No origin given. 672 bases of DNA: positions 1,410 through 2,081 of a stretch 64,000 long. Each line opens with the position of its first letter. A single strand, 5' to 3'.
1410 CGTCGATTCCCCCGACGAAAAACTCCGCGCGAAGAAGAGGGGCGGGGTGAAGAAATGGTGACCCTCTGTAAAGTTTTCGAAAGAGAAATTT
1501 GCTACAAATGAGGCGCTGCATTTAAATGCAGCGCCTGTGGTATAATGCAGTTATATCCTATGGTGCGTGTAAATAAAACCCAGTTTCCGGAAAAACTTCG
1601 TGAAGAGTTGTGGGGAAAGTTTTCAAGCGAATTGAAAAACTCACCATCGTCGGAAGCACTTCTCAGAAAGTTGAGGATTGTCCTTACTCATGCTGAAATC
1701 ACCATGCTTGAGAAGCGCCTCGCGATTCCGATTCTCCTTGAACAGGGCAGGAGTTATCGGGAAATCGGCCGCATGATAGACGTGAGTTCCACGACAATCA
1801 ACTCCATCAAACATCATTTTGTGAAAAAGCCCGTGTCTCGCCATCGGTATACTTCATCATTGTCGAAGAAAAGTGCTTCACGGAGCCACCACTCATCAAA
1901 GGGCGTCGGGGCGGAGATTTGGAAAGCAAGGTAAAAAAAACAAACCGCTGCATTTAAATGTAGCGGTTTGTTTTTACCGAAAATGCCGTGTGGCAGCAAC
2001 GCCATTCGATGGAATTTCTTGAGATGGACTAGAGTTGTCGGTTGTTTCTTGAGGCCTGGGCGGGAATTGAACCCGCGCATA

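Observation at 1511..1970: TrpR-like regulator gene bracketed by its own perfect palindromes (self-contained operator-promoter-gene-operator module)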

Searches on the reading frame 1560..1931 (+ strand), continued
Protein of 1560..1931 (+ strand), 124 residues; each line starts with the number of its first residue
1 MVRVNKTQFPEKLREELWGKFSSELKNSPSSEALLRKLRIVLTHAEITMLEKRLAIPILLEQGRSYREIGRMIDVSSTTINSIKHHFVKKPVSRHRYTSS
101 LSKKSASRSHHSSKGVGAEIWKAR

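Call 86: search_protein_families(library=phrogs, proteins=[window:1560-1931:+], max_evalue=0.1)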
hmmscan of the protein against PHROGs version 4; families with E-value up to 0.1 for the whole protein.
window:1560-1931:+ (124 aa): 6 families
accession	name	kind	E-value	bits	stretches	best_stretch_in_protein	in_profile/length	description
phrog_664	-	DNA, RNA and nucleotide metabolism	0.019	15.8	1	57-81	94-118/210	DNA binding protein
phrog_351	-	transcription regulation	0.025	14.1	1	12-110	721-812/928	RNA polymerase sigma factor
phrog_59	-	DNA, RNA and nucleotide metabolism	0.04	14.3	1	44-108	245-289/423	HNH endonuclease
phrog_4494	-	unknown function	0.053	15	1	53-97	8-52/109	-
phrog_2308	-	unknown function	0.062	14.4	1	51-97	4-47/138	-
phrog_4646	-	integration and excision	0.084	13.1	0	50-111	9-75/344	transposase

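Call 88: search_protein_families(library=padloc, proteins=[window:1560-1931:+], max_evalue=0.1)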
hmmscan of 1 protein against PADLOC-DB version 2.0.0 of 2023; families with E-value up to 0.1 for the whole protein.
window:1560-1931:+ (124 aa): 0 families
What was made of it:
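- Tried and rejected: PADLOC gave no hit (call 88) and PHROGs only chance-level hits (call 86).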

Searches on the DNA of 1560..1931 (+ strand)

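Call 28: search_rna_families(sources=[L024, L020, L001, L017], threshold=gathering)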
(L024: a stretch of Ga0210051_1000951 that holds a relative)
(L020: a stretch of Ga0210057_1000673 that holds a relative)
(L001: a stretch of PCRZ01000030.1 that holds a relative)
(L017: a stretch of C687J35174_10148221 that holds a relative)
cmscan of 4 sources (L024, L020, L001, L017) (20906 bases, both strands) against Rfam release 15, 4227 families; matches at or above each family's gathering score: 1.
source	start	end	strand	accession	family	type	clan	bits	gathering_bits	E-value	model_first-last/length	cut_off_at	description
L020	4604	4674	-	RF00005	tRNA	Gene; tRNA;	CL00001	61.8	29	1.9e-11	1-71/71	no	tRNA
